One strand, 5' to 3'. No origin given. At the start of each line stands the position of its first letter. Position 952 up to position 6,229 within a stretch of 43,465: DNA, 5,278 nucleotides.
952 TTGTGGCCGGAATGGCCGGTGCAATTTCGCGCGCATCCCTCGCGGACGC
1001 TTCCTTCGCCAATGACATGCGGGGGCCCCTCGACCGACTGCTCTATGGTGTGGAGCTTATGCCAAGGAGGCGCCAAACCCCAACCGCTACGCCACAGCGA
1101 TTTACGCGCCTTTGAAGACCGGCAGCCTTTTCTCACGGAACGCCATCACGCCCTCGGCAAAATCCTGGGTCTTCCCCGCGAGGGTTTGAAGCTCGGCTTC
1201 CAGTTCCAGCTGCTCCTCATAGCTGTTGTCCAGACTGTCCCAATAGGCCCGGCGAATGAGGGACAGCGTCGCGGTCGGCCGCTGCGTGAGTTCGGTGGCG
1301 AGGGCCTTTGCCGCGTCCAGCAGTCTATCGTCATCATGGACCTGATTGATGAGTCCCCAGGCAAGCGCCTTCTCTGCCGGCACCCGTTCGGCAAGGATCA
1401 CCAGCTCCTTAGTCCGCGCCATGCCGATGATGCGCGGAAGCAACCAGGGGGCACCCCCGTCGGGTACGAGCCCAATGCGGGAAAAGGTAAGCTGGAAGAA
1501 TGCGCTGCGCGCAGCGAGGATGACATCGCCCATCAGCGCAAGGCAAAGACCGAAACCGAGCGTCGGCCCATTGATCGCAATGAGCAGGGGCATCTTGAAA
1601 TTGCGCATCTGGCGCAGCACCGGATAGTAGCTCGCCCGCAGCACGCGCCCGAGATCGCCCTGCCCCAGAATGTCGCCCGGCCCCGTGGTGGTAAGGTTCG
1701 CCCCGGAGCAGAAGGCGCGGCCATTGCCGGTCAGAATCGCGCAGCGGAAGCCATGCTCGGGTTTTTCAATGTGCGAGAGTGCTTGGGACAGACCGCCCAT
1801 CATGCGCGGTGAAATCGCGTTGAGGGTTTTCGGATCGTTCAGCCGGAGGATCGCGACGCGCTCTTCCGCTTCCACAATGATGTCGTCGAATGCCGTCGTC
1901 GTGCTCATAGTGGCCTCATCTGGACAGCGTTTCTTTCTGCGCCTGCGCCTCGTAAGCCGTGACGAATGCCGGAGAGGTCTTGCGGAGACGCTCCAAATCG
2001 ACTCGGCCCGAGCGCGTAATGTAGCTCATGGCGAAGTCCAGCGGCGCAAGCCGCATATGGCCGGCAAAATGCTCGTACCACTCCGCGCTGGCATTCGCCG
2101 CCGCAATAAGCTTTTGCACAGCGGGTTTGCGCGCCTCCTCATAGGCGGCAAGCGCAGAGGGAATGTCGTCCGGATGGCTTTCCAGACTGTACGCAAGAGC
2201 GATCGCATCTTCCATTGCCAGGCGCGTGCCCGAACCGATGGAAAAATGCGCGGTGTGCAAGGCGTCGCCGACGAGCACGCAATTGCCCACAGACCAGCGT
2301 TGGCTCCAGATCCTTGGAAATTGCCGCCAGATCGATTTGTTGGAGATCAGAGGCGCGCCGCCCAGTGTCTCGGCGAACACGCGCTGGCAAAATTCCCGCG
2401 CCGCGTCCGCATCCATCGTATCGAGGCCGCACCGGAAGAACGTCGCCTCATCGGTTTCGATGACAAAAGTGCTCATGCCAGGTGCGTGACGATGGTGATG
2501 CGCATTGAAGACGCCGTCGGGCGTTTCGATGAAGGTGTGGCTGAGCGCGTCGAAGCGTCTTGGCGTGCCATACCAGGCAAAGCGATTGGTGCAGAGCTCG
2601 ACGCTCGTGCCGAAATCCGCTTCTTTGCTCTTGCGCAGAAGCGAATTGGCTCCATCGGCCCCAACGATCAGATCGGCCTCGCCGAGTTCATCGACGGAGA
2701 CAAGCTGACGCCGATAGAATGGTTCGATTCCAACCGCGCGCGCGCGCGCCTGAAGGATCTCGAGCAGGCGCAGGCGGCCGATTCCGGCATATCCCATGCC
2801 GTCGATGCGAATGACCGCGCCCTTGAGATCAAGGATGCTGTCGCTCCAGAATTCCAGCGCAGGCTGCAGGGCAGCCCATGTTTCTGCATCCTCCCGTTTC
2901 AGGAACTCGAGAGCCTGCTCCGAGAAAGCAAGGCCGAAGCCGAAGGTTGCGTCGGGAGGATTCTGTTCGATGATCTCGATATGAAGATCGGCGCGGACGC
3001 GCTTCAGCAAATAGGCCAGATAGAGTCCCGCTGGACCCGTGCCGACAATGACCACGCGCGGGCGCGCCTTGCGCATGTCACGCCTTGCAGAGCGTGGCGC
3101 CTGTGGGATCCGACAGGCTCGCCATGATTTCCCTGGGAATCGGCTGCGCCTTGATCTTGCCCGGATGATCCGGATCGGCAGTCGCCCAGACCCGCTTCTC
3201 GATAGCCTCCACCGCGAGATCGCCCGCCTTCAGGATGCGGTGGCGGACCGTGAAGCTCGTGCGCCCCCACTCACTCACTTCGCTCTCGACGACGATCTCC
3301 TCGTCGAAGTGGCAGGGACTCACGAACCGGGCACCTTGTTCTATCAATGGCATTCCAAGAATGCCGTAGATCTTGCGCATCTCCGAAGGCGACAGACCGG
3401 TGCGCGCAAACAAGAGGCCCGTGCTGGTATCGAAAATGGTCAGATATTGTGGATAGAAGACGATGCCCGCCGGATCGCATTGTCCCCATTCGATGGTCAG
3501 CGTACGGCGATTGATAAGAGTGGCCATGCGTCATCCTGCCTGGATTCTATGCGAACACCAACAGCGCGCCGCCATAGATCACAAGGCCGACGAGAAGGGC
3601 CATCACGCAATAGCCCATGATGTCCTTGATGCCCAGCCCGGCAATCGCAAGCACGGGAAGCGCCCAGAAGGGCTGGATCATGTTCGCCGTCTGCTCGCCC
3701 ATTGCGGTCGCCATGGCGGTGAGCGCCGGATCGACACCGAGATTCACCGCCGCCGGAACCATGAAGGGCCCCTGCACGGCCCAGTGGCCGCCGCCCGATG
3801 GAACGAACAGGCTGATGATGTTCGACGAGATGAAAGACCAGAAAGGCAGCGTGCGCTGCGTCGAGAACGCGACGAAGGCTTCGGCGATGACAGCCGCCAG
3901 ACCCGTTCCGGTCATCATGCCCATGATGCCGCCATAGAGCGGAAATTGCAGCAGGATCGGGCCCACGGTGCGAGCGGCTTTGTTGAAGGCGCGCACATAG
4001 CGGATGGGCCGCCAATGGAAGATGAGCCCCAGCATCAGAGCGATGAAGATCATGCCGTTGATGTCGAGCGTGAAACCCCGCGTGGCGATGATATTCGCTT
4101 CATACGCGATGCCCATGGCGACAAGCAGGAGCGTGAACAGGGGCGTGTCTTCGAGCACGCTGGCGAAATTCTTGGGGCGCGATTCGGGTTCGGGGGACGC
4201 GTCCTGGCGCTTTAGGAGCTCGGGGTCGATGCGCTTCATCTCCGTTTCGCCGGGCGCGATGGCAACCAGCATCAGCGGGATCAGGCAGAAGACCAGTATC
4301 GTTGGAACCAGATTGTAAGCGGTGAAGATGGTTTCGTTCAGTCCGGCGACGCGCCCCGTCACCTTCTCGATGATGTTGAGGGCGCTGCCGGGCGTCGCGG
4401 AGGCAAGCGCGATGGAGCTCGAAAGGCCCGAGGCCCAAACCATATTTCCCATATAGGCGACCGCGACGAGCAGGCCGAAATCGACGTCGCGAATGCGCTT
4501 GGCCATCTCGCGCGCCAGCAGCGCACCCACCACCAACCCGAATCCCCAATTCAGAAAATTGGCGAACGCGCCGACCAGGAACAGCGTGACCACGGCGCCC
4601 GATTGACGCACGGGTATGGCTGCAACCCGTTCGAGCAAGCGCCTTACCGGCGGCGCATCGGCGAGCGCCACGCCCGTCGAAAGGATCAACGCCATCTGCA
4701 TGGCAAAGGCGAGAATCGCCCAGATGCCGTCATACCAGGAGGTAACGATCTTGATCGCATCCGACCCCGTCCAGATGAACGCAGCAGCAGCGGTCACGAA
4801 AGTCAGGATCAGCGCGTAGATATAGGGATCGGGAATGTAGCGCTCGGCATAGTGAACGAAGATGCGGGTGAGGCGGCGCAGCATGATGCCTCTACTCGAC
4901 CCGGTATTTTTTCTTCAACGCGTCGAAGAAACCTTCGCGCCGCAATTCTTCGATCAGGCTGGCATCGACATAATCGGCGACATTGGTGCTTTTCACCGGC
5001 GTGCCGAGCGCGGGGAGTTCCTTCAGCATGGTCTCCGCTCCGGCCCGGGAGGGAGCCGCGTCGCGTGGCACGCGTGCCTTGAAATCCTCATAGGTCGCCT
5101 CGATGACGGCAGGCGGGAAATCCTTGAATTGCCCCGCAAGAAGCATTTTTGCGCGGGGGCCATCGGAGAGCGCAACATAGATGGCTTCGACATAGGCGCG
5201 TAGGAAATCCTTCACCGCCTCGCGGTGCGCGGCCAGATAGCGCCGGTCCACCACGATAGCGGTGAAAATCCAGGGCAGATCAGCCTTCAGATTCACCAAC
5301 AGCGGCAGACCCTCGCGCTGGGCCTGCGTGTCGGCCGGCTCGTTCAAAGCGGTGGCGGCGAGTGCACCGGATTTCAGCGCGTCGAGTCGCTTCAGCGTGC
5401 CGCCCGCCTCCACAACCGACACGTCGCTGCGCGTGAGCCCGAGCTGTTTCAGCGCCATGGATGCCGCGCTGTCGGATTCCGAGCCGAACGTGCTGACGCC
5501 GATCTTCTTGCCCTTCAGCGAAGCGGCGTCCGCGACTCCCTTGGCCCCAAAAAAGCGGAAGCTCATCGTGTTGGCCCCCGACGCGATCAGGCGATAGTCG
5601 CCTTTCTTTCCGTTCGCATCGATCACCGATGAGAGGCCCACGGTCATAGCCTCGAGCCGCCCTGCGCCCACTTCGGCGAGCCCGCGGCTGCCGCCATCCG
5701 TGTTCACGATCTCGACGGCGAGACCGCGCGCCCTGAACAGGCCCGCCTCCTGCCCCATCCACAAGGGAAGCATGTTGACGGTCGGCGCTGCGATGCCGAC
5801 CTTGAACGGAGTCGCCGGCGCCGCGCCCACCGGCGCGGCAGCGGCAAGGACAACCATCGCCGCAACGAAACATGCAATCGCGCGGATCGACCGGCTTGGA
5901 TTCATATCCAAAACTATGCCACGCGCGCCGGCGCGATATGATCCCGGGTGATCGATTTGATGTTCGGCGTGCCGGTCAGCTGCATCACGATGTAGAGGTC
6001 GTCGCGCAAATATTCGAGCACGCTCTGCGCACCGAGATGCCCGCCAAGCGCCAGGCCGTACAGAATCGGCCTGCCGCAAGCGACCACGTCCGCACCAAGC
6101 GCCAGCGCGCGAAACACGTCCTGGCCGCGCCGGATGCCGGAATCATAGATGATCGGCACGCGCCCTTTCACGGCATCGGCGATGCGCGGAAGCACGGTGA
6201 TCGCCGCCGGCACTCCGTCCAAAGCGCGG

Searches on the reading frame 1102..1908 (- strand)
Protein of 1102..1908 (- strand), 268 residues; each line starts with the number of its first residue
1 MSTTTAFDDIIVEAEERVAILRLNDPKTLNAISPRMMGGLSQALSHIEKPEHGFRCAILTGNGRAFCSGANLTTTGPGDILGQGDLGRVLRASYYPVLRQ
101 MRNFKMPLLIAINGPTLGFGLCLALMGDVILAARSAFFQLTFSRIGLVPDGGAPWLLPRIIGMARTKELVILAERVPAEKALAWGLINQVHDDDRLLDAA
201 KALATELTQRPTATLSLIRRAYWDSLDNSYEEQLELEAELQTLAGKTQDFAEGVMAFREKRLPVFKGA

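Call 6: search_protein_families(library=ncbifam, proteins=[window:1102-1908:-], max_evalue=0.00001)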
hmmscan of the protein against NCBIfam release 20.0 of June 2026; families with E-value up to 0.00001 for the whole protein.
window:1102-1908:- (268 aa): 71 families (the best 25 are shown)
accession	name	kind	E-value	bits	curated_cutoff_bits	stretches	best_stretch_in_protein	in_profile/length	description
NF004635.0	PRK05981.1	equivalog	2e-99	332.5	351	1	6-267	2-265/266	enoyl-CoA hydratase/isomerase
TIGR02280.1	PaaB1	equivalog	1.7e-73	247.3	345.15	1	10-267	1-255/256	2-(1,2-epoxy-1,2-dihydrophenyl)acetyl-CoA isomerase PaaG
NF006699.0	PRK09245.1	subfamily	1.7e-58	198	354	1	9-267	4-265/266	crotonase/enoyl-CoA hydratase family protein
NF006109.0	PRK08260.1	subfamily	1.4e-49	168.9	320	1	6-267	2-277/296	enoyl-CoA hydratase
NF004857.0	PRK06210.1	equivalog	1.9e-49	168.6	341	1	4-267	4-274/275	enoyl-CoA hydratase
NF046063.1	oxepin_alt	equivalog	6.4e-49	166.7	300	1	12-263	4-253/254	oxepin-CoA hydrolase, alternative type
NF051848.1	EnCoAHydtEchA19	equivalog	8.2e-46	156.6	400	1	10-267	2-257/258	enoyl-CoA hydratase EchA19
NF004725.0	PRK06072.1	equivalog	1.2e-45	156.2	293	1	10-267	2-247/248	enoyl-CoA hydratase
NF005700.0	PRK07511.1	subfamily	8.2e-45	153.4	274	1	11-266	6-259/260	enoyl-CoA hydratase family protein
NF006107.0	PRK08258.1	equivalog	2.1e-43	148.6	330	1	9-267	18-276/277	enoyl-CoA hydratase family protein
NF004840.0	PRK06190.1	equivalog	5e-43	147.6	253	1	10-256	6-246/260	enoyl-CoA hydratase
NF004525.0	PRK05870.1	equivalog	3.5e-42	145.1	285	1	8-259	3-248/249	enoyl-CoA hydratase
NF005804.0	PRK07659.1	equivalog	4.7e-42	144.3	311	1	6-267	4-259/260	enoyl-CoA hydratase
NF004475.0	PRK05809.1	subfamily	2.2e-39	135.5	394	1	7-266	3-258/260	short-chain-enoyl-CoA hydratase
NF005803.0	PRK07658.1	equivalog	1.2e-38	133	313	1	10-267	4-256/257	enoyl-CoA hydratase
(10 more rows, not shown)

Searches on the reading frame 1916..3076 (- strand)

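Call 6: search_protein_families(library=ncbifam, proteins=[window:1916-3076:-], max_evalue=0.00001)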
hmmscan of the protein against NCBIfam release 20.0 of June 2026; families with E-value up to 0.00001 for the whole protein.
window:1916-3076:- (386 aa): 40 families (the best 25 are shown)
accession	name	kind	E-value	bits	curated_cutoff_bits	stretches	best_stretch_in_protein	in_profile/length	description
NF006101.0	PRK08255.1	equivalog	6.9e-112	374.9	1078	1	7-381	2-386/768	bifunctional salicylyl-CoA 5-hydroxylase/oxidoreductase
NF053547.1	violacein_VioD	equivalog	2e-60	204.6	620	1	8-361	2-355/372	flavin-dependent violacein biosynthesis monooxygenase VioD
NF005313.0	PRK06847.1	subfamily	4.1e-21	75.4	372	2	258-333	276-350/375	hypothetical protein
NF005566.0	PRK07236.1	subfamily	3.4e-17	62.4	333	1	257-329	298-370/386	hypothetical protein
NF004829.0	PRK06183.1-3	subfamily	8.7e-15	54.4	390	1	254-328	278-354/520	bifunctional 3-(3-hydroxy-phenyl)propionate/3-hydroxycinnamic acid hydroxylase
TIGR01988.1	Ubi-OHases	subfamily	1.6e-14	53.6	224.65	0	256-337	270-356/387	ubiquinone biosynthesis hydroxylase, UbiH/UbiF/VisC/COQ6 family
NF005243.0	PRK06753.1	equivalog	3.5e-14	52.5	365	1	262-327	268-331/374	hypothetical protein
NF033623.1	urate_HpxO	equivalog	4.1e-14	52.3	500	1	260-332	272-344/381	FAD-dependent urate hydroxylase HpxO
NF005720.0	PRK07538.1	subfamily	4.3e-14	52.2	400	1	259-327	294-361/418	hypothetical protein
NF004780.0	PRK06126.1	subfamily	4.6e-14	51.6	445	1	133-337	177-379/552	hypothetical protein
NF006021.0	PRK08163.1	equivalog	6.7e-13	48.4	459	1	250-334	270-357/398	3-hydroxybenzoate 6-monooxygenase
NF005761.0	PRK07588.1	equivalog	5.3e-12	45.4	454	1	135-329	148-344/392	FAD-binding domain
TIGR01984.1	UbiH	equivalog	1.4e-11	43.9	392.2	0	224-327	237-341/382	2-octaprenyl-6-methoxyphenyl hydroxylase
NF005612.0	PRK07364.1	equivalog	4.2e-11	42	487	0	231-316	262-351/415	FAD-dependent hydroxylase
NF006461.0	PRK08850.1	equivalog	4.6e-11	42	633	1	134-332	157-355/405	FAD-dependent 2-octaprenylphenol hydroxylase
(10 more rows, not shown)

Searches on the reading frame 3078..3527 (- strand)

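Call 6: search_protein_families(library=ncbifam, proteins=[window:3078-3527:-], max_evalue=0.00001)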
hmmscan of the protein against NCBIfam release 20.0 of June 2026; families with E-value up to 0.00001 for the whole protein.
window:3078-3527:- (149 aa): 2 families
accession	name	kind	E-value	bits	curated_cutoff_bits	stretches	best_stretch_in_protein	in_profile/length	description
TIGR00051.1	TIGR00051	subfamily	4.4e-08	33.5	68.7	1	12-111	4-101/117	YbgC/FadM family acyl-CoA thioesterase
TIGR02799.1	thio_ybgC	equivalog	7.9e-07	29.4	141.35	1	14-110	9-104/126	tol-pal system-associated acyl-CoA thioesterase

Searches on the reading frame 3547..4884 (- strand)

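Call 6: search_protein_families(library=ncbifam, proteins=[window:3547-4884:-], max_evalue=0.00001)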
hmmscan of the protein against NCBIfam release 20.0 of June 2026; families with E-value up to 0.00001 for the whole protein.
window:3547-4884:- (445 aa): 1 family
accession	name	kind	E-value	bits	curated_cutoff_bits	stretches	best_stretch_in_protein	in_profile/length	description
TIGR00366.1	TIGR00366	hypoth_equivalog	6.6e-136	454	575.75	1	4-431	1-437/438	TIGR00366 family protein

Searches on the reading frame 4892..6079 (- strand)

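Call 6: search_protein_families(library=ncbifam, proteins=[window:4892-6079:-], max_evalue=0.00001)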
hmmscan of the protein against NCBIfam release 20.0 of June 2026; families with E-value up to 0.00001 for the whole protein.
window:4892-6079:- (395 aa): 2 families
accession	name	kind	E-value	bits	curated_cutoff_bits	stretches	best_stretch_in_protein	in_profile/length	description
TIGR01728.1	SsuA_fam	subfamily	3e-19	69.4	163.5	1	95-376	4-289/290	aliphatic sulfonate ABC transporter substrate-binding protein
NF040735.1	SBP_SaoX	equivalog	1e-08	34.7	300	1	103-319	15-234/330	ABC transporter substrate-binding subunit SaoX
